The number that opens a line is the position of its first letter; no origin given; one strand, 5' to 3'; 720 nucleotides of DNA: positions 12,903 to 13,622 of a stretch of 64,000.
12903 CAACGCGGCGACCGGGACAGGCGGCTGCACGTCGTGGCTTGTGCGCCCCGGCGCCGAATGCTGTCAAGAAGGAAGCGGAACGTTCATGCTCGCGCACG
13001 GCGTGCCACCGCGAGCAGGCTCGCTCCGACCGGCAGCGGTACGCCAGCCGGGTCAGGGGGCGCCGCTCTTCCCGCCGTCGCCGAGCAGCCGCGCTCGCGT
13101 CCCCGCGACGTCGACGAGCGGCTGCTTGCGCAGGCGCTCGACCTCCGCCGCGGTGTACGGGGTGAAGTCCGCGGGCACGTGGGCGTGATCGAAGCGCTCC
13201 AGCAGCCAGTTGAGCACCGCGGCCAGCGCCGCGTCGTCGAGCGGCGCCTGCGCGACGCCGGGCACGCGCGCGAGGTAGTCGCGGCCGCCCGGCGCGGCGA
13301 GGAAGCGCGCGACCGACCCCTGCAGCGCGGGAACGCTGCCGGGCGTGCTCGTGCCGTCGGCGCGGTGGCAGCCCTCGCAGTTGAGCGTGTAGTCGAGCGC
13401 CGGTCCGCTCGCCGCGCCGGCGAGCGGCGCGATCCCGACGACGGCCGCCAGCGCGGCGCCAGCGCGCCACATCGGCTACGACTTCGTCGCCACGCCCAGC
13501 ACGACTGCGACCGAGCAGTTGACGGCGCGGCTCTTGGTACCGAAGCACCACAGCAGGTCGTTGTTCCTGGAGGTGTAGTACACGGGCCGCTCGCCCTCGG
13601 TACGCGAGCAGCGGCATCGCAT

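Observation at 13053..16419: Minimal TTQ amine dehydrogenase cluster (mauB-mauE-mauD-mauA-cytochrome c) without mauG, mauF or amicyanin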

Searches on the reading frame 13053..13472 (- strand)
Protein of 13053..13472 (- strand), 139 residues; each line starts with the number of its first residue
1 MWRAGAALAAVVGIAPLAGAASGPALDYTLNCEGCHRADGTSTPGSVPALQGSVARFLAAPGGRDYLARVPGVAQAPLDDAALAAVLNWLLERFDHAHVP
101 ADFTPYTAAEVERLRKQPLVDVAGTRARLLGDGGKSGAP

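Call 4: search_protein_families(library=pfam, proteins=[window:13053-13472:-], max_evalue=0.01)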
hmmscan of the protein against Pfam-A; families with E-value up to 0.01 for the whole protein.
window:13053-13472:- (139 aa): 1 family
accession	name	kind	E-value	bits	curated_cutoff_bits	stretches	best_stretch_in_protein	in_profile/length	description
PF00034.26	Cytochrom_C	-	0.0001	24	21.3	1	26-63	7-43/90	Cytochrome c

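Call 5: search_protein_families(library=ncbifam, proteins=[window:13053-13472:-], max_evalue=0.01)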
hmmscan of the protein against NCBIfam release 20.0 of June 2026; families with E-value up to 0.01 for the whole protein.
window:13053-13472:- (139 aa): 0 families

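Call 36: search_solved_structures(query=A2, max_evalue=1, show_alignments=3)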
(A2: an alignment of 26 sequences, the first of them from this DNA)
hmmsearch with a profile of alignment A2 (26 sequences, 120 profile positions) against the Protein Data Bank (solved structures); distinct sequences matched with E-value up to 1: 62 (the best 60 are shown).
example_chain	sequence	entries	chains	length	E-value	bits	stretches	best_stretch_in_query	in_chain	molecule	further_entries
2fwl_A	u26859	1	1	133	3.2e-23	85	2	11-51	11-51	Cytochrome c-552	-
1foc_A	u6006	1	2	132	3.2e-23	85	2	11-51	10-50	CYTOCHROME RC557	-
1c52_A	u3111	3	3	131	3.4e-23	85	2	12-51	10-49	CYTOCHROME-C552 | Cytochrome c-552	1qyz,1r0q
1dt1_A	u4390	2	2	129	3.7e-23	84.9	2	54-110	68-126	CYTOCHROME C552 | Cytochrome c-552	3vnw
6q2u_A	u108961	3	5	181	4.2e-07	33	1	12-74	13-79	Cytochrome c4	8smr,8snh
9x0q_B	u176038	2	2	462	1.3e-05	28.2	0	7-34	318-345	Alcohol dehydrogenase (quinone), cytochrome c subunit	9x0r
1etp_A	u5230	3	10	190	0.00016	24.7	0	12-39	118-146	CYTOCHROME C4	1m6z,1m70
8gy2_B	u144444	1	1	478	0.00022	24.3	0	7-34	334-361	Alcohol dehydrogenase (quinone), cytochrome c subunit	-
2zoo_A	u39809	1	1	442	0.00023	24.2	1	6-33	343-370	Probable nitrite reductase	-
5lo9_A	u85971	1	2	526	0.00033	23.7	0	11-25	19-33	Cytochrome C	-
6xkx_p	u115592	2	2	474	0.00087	22.3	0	5-47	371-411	Cbb3-type cytochrome c oxidase subunit CcoP,Cytochrome c-type cyt cy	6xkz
9jqa_C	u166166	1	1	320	0.0011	22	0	8-34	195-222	Fructose dehydrogenase cytochrome subunit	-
7rh5_O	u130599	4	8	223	0.0012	21.8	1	8-49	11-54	Cytochrome bc1 complex cytochrome c subunit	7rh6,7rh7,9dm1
9wcx_U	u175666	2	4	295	0.0014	21.6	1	6-46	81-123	Cytochrome bc1 complex cytochrome c subunit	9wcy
8hdd_B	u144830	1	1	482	0.0015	21.5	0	58-97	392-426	Glucose dehydrogenase beta subunit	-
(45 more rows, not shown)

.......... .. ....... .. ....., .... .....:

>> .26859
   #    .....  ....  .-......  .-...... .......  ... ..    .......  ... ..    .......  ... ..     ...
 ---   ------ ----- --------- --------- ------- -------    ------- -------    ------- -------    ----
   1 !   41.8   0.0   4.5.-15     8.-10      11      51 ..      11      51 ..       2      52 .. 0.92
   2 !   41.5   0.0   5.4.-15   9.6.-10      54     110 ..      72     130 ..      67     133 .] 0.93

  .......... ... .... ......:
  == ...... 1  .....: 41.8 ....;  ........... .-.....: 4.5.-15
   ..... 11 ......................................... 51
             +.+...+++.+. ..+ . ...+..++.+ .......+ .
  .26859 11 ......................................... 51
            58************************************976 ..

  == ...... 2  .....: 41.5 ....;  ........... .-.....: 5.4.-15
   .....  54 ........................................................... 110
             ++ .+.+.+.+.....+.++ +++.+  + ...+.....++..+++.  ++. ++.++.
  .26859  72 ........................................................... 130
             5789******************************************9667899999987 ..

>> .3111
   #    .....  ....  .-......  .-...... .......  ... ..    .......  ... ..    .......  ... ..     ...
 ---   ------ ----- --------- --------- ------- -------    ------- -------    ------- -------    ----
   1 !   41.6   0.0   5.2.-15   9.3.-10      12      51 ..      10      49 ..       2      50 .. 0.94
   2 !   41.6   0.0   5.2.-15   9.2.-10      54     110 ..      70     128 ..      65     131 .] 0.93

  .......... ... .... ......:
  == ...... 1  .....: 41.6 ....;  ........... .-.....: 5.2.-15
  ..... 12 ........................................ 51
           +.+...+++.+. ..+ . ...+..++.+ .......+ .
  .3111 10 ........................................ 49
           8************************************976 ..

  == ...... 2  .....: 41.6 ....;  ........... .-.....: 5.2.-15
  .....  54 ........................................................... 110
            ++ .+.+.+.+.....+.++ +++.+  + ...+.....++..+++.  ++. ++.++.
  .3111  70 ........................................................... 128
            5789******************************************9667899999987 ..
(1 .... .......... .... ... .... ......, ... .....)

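Call 45: find_homologous_proteins(query=window:13053-13472:-, max_evalue=0.00001)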
Query window:13053-13472:- (139 aa): 694 proteins with E <= 0.00001 among 1665 candidates; the best 120 are listed.
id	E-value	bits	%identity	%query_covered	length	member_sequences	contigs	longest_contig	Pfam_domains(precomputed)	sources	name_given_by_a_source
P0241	2.0e-77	276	91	99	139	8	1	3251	-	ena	-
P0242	6.0e-74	265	88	100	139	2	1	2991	-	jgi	-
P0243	8.4e-71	255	89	94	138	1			-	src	-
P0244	1.8e-70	253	84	100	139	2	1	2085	-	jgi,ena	-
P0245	3.6e-69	249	83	99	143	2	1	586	PF00034.27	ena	-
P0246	2.3e-68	247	83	100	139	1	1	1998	-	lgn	-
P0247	2.8e-65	237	84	88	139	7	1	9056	-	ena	-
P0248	1.4e-63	231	82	82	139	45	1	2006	-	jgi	jgi:mono/diheme cytochrome c family protein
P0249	1.1e-62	228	82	87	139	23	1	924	-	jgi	-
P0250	1.7e-61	224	79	94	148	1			-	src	-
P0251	8.2e-56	206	54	83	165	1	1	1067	-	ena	-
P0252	1.4e-53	199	79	81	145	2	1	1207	-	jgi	jgi:hypothetical protein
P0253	1.6e-53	199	78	83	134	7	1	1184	-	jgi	jgi:mono/diheme cytochrome c family protein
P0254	1.8e-53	198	78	86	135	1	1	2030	-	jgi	jgi:hypothetical protein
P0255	2.0e-53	198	76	88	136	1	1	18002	-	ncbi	-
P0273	1.7e-50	189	71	91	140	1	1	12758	PF00034.27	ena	-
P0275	1.8e-50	189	71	91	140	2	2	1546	PF00034.27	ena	-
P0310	5.7e-49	184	63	98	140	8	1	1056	PF00034.27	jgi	jgi:mono/diheme cytochrome c family protein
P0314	8.9e-49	183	76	71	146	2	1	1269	PF00034.27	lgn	-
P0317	1.1e-48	183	70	93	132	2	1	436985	PF00034.27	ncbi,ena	-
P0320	1.1e-48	183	71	91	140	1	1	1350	PF00034.27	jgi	jgi:hypothetical protein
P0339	2.6e-48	182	66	94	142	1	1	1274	PF00034.27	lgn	-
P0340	2.6e-48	182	75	81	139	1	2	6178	PF00034.27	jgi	jgi:mono/diheme cytochrome c family protein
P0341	2.9e-48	182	76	73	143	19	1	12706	PF00034.27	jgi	jgi:mono/diheme cytochrome c family protein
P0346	4.8e-48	181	72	78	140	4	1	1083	PF00034.27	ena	-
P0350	5.5e-48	181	74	81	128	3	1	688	PF00034.27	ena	-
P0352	6.2e-48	180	73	81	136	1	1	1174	PF00034.27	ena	-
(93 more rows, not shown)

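Call 53: search_dna_similar(query=window:13053-13472:-, collection=plasmids, mode=protein, max_rows=40, max_evalue=0.001)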
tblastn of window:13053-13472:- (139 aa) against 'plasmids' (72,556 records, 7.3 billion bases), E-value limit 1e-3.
Records with a match: 15; places in all: 15; records where one place covers at least 80% of the query: 3.
Best place of each record, by identity: <60% 15.
By first word of the organism name: Burkholderia 4; Novosphingobium 3; Pseudomonas 2; Paracoccus 2; Cupriavidus 1; Chimaeribacter 1; Sphaerotilus 1; Haematobacter 1.
By predicted mobility (MOB-suite, as given by PLSDB): non-mobilizable 14; conjugative 1.
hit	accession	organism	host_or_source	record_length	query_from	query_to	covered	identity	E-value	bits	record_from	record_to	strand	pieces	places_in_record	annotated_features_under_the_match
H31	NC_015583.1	Novosphingobium sp. PP1Y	-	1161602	27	130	75%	53.3%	1e-21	96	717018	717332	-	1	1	none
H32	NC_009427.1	Novosphingobium aromaticivorans DSM 12444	-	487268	27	130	75%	49.1%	2e-10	64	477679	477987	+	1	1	hypothetical protein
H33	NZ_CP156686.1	Burkholderia stagnalis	Bacterial cells,soils collected in ...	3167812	28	130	74%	49.5%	7e-13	71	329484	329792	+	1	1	none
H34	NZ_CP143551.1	Burkholderia multivorans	Homo sapiens,bronchoalveolar lavage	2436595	28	130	74%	48.5%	1e-14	76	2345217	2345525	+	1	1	none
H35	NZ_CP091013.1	Burkholderia cenocepacia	-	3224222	28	130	74%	48.5%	2e-13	73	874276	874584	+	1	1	none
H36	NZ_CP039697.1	Novosphingobium sp. EMRT-2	cell,freshwater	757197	27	129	74%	48.5%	3e-13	72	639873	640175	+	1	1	hypothetical protein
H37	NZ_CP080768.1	Cupriavidus pinatubonensis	genomic assembly,soil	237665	27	139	81%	42.5%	3e-16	81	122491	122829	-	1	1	cytochrome c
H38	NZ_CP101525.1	Burkholderia arboris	mixed culture,soil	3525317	28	130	74%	46.6%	8e-13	71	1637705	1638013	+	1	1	none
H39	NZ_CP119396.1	Chimaeribacter arupi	Homo sapiens,blood culture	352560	27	137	80%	40.2%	1e-9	62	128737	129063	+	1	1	hypothetical protein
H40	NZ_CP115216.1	Pseudomonas aeruginosa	Homo sapiens,culture samples from human ...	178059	27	139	81%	37.7%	1e-5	50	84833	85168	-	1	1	cytochrome c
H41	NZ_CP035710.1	Sphaerotilus sulfidivorans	cell culture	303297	28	127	72%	40.6%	4e-8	57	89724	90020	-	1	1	cytochrome c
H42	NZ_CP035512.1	Haematobacter massiliensis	single cell,human skin swab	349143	27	139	81%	35.9%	6e-5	48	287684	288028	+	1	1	cytochrome C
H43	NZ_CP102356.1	Paracoccus sp. SMMA_5_TC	pure culture,Lotus pond, a sulfur-borax ...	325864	27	132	76%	37.4%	6e-5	49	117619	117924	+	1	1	cytochrome c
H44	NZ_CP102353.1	Paracoccus sp. SMMA_5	pure culture,Lotus pond, a sulfur-borax ...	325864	27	132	76%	37.4%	6e-5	49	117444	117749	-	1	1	cytochrome c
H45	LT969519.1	Pseudomonas aeruginosa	-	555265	27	126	72%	39.6%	1e-6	53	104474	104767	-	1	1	cycA_1: Cytochrome c-552 precursor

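Call 54: get_annotated_region(hit=H42, flank=9000)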
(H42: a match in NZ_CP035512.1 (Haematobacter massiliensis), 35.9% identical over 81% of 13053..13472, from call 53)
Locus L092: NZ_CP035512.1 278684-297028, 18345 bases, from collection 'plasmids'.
description: Haematobacter massiliensis strain OT1 plasmid pOT1-2, complete sequence
organism: Haematobacter massiliensis (NCBI taxid 195105)
taxonomy: Bacteria; Pseudomonadota; Alphaproteobacteria; Rhodobacterales; Paracoccaceae; Haematobacter; Haematobacter massiliensis
host: -; source: single cell,human skin swab; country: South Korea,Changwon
typing (MOB-suite, as given by PLSDB): conjugative; replicon rep_cluster_565; relaxase MOBP; mating-pair formation MPF_T
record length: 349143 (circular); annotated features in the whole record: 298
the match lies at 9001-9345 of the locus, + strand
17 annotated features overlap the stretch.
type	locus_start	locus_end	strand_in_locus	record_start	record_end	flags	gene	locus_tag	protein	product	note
CDS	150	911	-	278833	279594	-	-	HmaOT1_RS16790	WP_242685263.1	arylesterase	-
CDS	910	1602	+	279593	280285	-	-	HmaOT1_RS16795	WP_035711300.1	ATP-binding cassette domain-containing protein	-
CDS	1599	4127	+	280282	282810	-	-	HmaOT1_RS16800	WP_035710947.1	FtsX-like permease family protein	-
CDS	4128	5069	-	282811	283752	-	-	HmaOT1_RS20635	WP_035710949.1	helix-turn-helix domain-containing protein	-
CDS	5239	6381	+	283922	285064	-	-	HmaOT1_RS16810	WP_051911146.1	amine dehydrogenase large subunit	-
CDS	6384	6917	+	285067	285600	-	-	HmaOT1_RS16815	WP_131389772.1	MauE/DoxX family redox-associated membrane protein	GO:0030416 - methylamine metabolic process [Evidence IEA]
CDS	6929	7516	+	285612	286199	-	-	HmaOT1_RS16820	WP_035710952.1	redoxin domain-containing protein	-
CDS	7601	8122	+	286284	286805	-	-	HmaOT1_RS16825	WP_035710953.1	methylamine dehydrogenase light chain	GO:0009308 - amine metabolic process [Evidence IEA]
CDS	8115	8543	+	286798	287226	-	-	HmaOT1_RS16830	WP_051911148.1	cytochrome c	-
CDS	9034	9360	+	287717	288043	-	-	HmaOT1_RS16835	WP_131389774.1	cytochrome C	-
CDS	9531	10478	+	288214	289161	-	hemC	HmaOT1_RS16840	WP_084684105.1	hydroxymethylbilane synthase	GO:0006779 - porphyrin-containing compound biosynthetic process [Evidence IEA]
CDS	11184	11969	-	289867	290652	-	-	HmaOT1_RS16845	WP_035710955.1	oxepin-CoA hydrolase, alternative type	-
CDS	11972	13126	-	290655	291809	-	-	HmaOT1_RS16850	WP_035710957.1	acyl-CoA dehydrogenase family protein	-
CDS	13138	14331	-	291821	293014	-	-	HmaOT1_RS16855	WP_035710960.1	acyl-CoA dehydrogenase family protein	-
CDS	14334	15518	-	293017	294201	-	-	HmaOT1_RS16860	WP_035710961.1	acetyl-CoA C-acyltransferase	GO:0006631 - fatty acid metabolic process [Evidence IEA]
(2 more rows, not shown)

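Call 55: get_annotated_region(hit=H43, flank=9000)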
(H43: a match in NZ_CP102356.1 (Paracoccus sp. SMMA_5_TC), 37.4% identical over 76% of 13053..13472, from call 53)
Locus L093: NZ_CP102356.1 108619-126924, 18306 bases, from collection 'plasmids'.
description: Paracoccus sp. SMMA_5_TC plasmid pNSM5TCa, complete sequence
organism: Paracoccus sp. SMMA_5_TC (NCBI taxid 2654280)
taxonomy: Bacteria; Pseudomonadota; Alphaproteobacteria; Rhodobacterales; Paracoccaceae; Paracoccus; Paracoccus sp. SMMA 5 TC
host: -; source: pure culture,Lotus pond, a sulfur-borax hot spring; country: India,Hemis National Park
typing (MOB-suite, as given by PLSDB): non-mobilizable
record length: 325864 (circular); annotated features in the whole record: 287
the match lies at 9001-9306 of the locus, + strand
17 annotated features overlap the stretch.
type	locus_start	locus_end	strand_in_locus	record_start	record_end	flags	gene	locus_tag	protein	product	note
CDS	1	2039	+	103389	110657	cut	-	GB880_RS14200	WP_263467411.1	hypothetical protein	-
CDS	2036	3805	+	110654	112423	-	-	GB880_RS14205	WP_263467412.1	hypothetical protein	-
CDS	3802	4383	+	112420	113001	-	-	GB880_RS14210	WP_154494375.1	SCO family protein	-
CDS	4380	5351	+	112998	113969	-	-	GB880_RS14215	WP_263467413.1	cytochrome c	-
CDS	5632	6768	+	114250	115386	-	-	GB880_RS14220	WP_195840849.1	amine dehydrogenase large subunit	-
CDS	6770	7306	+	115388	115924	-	-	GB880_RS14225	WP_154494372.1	MauE/DoxX family redox-associated membrane protein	GO:0030416 - methylamine metabolic process [Evidence IEA]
CDS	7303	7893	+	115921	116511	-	-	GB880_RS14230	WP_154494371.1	redoxin domain-containing protein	-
CDS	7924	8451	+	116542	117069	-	-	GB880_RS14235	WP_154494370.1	methylamine dehydrogenase light chain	GO:0009308 - amine metabolic process [Evidence IEA]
CDS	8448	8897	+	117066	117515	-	-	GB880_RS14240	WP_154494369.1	cytochrome c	-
CDS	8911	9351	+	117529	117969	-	-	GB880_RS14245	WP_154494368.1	cytochrome c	-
CDS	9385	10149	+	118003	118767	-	-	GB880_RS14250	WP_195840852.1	hypothetical protein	-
CDS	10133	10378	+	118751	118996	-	-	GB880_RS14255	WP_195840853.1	cytochrome c3 family protein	-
CDS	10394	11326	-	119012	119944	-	-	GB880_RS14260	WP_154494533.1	trypsin-like serine protease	GO:0006508 - proteolysis [Evidence IEA]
CDS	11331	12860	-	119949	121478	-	-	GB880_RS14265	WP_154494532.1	tyrosinase family protein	-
CDS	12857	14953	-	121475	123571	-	-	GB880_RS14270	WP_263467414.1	hypothetical protein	-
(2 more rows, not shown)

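Call 56: predict_structure(alignment_id=A3)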
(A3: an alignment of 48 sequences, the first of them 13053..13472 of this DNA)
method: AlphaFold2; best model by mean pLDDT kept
length: 139 residues; sequences in the alignment: 48
mean_pLDDT: 73.0   pTM: 0.61
mean pLDDT of the five models: 73.0, 70.8, 69.3, 69.2, 66.4
residues with pLDDT >= 90: 45; 70-90: 34; 50-70: 32; < 50: 28
segments of 3 or more residues with pLDDT < 50: 16-21, 36-38, 42-48, 137-139
pLDDT, mean of each block of 10 residues (from residue 1): 52 49 54 49 48 78 92 91 92 83 94 95 89 53
secondary structure, 60 per line:
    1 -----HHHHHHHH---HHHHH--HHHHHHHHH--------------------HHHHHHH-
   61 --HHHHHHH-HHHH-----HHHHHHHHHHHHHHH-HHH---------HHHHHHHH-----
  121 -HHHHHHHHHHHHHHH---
elements in order: H6-13 H17-21 H24-32 H53-59 H63-69 H71-74 H80-94 H108-115 H122-136

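Call 59: fold_search(model_id=the predicted structure, library=pdb)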
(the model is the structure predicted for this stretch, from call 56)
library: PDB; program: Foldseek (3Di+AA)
matches with E <= 10: 39; with E <= 0.001: 2
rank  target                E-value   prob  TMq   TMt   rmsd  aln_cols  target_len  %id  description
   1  1qyz                  5.0e-04  1.00  0.62  0.66   2.5       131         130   32  Characterization of the malformed, recombinant cytochrome rC552 (released 2004-09-28)
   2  1c52                  9.2e-04  1.00  0.62  0.65   2.7       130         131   33  THERMUS THERMOPHILUS CYTOCHROME-C552: A NEW HIGHLY THERMOSTABLE CYTOCHROME-C STRUCTURE OBTAINED BY MAD PHASING (released 1998-06-24)
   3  1dt1                  1.8e-03  1.00  0.63  0.68   2.3       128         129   33  THERMUS THERMOPHILUS CYTOCHROME C552 SYNTHESIZED BY ESCHERICHIA COLI (released 2000-02-18)
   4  1foc_A                2.2e-02  1.00  0.60  0.64   2.7       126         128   32  Cytochrome C557: improperly folded thermus thermophilus C552 (released 2000-11-08)
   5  3gn3_A                2.3e+00  0.04  0.16  0.14  11.1        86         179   15  Crystal structure of a putative protein-disulfide isomerase from Pseudomonas syringae to 2.5A resolution. (released 2009-03-31)
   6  5nge_B                2.7e+00  0.06  0.20  0.11  10.7        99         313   11  Crystal structure of USP7 in complex with the non-covalent inhibitor, FT671 (released 2017-10-18)
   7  9fir_B                2.7e+00  0.06  0.18  0.09  10.9        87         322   11  Structure-guided discovery of selective USP7 inhibitors with in vivo activity (released 2024-11-06)
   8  1nbf_E                3.2e+00  0.04  0.17  0.09  11.1        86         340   10  Crystal structure of a UBP-family deubiquitinating enzyme in isolation and in complex with ubiquitin aldehyde (released 2003-01-07)
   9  9fio_A                3.8e+00  0.04  0.17  0.09  11.1        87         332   10  Structure-guided discovery of selective USP7 inhibitors with in vivo activity (released 2024-11-06)
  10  7uea_a                4.2e+00  0.04  0.14  0.06  10.1        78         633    9  Photosynthetic assembly of Chlorobaculum tepidum (RC-FMO1) (released 2022-10-05)
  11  8j9t_A                4.4e+00  0.06  0.23  0.10   7.1       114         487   17  Crystal Structure of GyraseA N-terminal at 2.43A Resolution (released 2024-05-08)
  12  9fis_B                4.4e+00  0.04  0.20  0.11  10.8        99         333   11  Structure-guided discovery of selective USP7 inhibitors with in vivo activity (released 2024-11-06)
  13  9fiu_B                4.7e+00  0.02  0.15  0.08  11.3        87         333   10  Structure-guided discovery of selective USP7 inhibitors with in vivo activity (released 2024-11-06)
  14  4wjy_A                4.7e+00  0.01  0.12  0.06  16.6       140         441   21  Esherichia coli nitrite reductase NrfA H264N (released 2015-03-11)
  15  5uqv_A                5.0e+00  0.03  0.18  0.10  11.2       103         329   12  USP7 in complex with GNE6640 (4-(2-amino-4-ethyl-5-(1H-indazol-5-yl)pyridin-3-yl)phenol) (released 2017-10-25)
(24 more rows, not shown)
